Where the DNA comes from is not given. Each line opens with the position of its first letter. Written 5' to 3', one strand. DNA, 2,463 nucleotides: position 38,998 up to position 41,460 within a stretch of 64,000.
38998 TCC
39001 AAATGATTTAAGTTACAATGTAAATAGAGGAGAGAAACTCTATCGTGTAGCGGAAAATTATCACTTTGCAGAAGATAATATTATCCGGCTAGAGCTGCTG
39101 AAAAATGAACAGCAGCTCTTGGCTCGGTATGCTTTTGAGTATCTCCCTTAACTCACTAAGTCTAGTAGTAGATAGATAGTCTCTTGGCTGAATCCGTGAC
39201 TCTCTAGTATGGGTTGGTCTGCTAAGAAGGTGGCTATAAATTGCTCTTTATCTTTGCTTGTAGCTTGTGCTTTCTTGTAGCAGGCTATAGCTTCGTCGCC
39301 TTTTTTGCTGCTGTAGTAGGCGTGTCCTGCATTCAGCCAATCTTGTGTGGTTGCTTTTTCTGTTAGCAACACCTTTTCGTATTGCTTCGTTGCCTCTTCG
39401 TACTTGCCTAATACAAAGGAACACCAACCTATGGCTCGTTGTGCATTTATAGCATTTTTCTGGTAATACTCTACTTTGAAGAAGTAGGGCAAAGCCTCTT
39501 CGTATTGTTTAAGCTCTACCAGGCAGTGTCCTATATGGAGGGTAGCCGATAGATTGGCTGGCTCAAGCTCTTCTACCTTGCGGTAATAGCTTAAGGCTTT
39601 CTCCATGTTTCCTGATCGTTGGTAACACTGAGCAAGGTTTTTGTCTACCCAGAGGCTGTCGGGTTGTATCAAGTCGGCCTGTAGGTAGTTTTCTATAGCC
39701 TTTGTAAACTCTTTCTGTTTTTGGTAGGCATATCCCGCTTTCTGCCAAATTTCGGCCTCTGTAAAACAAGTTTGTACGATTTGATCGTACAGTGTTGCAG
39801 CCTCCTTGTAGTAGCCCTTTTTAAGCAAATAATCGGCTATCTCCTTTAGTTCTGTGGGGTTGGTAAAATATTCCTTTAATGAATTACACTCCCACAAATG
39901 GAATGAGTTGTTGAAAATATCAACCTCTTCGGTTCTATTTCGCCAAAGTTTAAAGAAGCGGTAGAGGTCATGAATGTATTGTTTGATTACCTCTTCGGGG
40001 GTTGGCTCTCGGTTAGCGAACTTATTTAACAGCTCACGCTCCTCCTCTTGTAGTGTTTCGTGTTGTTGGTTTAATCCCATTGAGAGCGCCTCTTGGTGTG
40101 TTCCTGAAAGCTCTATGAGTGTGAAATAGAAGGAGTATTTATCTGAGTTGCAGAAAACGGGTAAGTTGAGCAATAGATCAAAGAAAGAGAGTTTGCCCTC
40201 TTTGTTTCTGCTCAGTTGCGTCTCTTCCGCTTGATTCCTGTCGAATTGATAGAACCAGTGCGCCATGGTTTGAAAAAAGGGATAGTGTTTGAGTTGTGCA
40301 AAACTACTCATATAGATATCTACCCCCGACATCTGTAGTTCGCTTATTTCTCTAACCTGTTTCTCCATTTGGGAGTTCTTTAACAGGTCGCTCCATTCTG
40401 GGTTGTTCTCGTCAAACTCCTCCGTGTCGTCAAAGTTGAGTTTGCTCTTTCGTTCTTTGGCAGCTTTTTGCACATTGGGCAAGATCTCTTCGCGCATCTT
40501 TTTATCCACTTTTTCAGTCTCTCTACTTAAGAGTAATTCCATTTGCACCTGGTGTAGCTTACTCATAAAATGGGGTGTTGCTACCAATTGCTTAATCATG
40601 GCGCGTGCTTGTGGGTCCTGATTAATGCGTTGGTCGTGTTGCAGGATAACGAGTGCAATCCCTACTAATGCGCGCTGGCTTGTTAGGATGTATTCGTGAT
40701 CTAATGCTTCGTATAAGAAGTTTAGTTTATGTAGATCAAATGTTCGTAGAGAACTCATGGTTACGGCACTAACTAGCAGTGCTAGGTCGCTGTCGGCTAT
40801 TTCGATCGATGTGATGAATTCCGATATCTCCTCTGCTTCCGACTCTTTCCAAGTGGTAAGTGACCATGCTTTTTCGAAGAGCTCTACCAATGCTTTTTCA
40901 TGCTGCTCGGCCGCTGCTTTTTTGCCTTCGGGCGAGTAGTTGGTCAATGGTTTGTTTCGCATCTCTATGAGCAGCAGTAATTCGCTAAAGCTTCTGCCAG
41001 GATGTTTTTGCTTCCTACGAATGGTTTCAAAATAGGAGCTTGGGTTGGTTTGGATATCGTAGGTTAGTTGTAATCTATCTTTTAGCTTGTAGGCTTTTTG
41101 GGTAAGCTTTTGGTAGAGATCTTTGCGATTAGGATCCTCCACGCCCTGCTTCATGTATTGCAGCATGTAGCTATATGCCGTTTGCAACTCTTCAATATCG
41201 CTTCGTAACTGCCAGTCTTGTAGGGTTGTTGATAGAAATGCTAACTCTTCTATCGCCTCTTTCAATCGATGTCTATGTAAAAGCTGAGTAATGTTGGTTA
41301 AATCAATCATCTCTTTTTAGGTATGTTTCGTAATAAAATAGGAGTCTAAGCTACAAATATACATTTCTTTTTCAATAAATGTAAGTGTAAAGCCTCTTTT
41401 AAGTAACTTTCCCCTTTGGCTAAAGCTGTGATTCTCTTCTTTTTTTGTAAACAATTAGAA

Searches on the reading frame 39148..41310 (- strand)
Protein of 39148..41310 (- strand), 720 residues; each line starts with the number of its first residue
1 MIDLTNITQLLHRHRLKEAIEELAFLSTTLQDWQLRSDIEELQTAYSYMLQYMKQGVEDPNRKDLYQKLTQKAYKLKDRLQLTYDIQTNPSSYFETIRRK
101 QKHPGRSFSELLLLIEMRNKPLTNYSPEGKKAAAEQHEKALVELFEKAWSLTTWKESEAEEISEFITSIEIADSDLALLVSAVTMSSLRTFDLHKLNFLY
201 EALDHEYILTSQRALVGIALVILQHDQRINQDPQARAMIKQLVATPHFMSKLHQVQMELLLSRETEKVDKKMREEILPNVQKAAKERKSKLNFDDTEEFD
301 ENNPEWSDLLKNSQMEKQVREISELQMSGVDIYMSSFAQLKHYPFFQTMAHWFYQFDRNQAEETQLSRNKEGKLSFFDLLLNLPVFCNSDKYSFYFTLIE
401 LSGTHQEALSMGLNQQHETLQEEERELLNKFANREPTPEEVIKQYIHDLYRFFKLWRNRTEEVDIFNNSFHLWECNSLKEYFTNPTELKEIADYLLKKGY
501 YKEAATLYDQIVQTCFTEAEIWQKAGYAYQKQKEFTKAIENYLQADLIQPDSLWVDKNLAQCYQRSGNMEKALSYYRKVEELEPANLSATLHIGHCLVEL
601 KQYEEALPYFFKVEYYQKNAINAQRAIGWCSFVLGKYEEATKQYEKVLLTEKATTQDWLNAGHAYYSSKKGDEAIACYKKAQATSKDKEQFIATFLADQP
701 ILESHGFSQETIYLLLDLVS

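Call 77: search_protein_families(library=pfam, proteins=[window:39148-41310:-], max_evalue=0.00001)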
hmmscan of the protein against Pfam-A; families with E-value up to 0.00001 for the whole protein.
window:39148-41310:- (720 aa): 10 families
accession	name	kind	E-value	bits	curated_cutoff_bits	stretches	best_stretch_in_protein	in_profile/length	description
PF07719.23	TPR_2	-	9.3e-22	75.7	27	0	558-586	6-34/34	Tetratricopeptide repeat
PF00515.34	TPR_1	-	1.4e-19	69.5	27.8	0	557-585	5-33/34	Tetratricopeptide repeat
PF13181.12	TPR_8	-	2.5e-17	61.9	25.7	0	558-586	6-34/34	Tetratricopeptide repeat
PF13424.12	TPR_12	-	9.4e-12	45.4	30.1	0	519-581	3-73/77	Tetratricopeptide repeat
PF13428.12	TPR_14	-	2e-11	43.8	23.5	0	520-561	2-43/44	Tetratricopeptide repeat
PF12895.13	ANAPC3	-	5.2e-11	43.1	27.2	1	559-611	29-80/82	Anaphase-promoting complex, cyclosome, subunit 3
PF13176.12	TPR_7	-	8.8e-11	41.4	27.9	0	558-579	4-25/36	Tetratricopeptide repeat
PF14559.12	TPR_19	-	3.4e-09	37.3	25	0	566-607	4-45/68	Tetratricopeptide repeat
PF13414.12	TPR_11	-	1.1e-08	35.1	26.8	0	662-681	1-20/42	TPR repeat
PF13432.12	TPR_16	-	2.4e-08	34.7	32.7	0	560-612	4-55/65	Tetratricopeptide repeat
